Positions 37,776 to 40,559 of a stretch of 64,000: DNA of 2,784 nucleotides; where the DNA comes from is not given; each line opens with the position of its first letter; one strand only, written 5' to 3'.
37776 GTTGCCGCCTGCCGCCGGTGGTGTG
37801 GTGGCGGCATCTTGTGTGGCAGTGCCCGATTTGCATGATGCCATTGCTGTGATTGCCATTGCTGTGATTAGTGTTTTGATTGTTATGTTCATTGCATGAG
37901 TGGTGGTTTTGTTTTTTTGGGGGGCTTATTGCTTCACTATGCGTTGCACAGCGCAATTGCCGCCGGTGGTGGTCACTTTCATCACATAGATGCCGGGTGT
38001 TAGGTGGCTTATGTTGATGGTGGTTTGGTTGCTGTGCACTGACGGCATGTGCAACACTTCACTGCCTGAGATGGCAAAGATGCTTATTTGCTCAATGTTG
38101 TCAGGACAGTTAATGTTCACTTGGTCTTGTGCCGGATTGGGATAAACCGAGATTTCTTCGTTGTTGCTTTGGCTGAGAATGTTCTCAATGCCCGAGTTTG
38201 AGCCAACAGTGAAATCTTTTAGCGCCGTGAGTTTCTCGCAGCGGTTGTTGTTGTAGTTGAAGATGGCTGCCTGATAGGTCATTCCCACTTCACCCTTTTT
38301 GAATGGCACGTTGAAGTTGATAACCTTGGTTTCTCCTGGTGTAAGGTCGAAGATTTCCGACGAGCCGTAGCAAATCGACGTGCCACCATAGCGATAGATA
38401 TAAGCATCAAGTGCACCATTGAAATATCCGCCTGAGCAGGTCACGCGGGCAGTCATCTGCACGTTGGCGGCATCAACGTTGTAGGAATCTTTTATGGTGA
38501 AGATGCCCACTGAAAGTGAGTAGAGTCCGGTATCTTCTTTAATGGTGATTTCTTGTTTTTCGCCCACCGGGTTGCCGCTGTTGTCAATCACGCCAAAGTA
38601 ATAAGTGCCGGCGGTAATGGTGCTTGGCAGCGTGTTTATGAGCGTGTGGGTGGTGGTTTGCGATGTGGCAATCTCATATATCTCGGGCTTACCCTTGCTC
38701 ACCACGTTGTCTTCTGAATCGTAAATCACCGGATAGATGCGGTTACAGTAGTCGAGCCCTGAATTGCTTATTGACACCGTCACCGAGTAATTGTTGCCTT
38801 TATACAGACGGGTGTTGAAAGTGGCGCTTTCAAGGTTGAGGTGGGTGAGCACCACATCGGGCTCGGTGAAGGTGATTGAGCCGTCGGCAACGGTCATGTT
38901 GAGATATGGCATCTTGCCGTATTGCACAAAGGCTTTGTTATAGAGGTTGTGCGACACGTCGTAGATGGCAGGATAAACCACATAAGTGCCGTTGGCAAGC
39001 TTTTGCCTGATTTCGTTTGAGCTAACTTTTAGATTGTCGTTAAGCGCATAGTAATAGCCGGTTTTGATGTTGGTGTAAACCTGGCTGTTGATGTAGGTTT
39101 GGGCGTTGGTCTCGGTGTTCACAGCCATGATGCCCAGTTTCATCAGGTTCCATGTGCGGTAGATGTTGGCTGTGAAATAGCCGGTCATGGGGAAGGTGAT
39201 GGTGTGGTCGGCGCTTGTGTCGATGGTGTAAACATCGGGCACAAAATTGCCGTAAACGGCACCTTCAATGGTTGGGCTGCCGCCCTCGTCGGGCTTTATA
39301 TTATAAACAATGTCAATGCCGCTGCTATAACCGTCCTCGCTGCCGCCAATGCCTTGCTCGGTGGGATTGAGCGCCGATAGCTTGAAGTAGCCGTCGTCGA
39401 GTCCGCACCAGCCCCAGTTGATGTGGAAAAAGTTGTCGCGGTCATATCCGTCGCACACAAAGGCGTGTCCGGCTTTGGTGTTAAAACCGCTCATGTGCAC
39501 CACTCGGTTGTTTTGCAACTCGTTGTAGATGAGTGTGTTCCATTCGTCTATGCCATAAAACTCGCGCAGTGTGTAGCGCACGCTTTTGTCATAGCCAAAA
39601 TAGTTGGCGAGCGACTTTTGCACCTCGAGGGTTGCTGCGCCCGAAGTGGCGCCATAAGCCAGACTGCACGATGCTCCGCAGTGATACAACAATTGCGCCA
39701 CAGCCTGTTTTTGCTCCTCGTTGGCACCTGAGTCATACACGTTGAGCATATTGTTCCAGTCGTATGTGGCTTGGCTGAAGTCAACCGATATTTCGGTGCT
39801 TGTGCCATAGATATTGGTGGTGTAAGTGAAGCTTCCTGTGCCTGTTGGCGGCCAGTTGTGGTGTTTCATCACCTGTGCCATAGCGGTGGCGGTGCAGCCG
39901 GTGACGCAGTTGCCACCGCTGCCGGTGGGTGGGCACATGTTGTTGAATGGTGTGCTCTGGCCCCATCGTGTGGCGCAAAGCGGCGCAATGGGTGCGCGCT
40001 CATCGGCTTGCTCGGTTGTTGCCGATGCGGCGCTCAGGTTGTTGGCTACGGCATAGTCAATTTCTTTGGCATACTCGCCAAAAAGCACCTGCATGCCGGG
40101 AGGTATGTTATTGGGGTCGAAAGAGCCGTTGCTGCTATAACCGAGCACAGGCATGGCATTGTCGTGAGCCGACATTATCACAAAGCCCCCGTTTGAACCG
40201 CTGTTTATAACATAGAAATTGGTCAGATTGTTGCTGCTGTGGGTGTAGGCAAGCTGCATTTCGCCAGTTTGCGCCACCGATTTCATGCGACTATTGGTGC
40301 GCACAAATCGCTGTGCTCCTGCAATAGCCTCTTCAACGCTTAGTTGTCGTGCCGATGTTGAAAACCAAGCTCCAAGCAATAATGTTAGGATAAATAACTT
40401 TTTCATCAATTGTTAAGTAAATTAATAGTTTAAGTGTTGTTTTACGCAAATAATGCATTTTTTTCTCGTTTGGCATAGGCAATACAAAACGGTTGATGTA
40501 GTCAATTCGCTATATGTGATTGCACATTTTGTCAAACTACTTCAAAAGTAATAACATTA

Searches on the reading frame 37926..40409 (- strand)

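Call 87: search_protein_families(library=pfam, proteins=[window:37926-40409:-], max_evalue=0.00001)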
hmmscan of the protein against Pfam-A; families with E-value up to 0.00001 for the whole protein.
window:37926-40409:- (827 aa): 4 families
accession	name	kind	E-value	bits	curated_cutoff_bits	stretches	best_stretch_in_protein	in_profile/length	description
PF01640.23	Peptidase_C10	-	2.4e-67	227.4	26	1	149-342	1-194/194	Peptidase C10 family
PF13734.11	Inhibitor_I69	-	3.9e-23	82.2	25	1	20-117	1-98/98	Spi protease inhibitor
PF18962.6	Por_Secre_tail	-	1.5e-13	51.2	27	1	755-822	1-71/75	Secretion system C-terminal sorting domain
PF07705.17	CARDB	-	1.1e-06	29.3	22.7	0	527-620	7-94/101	CARDB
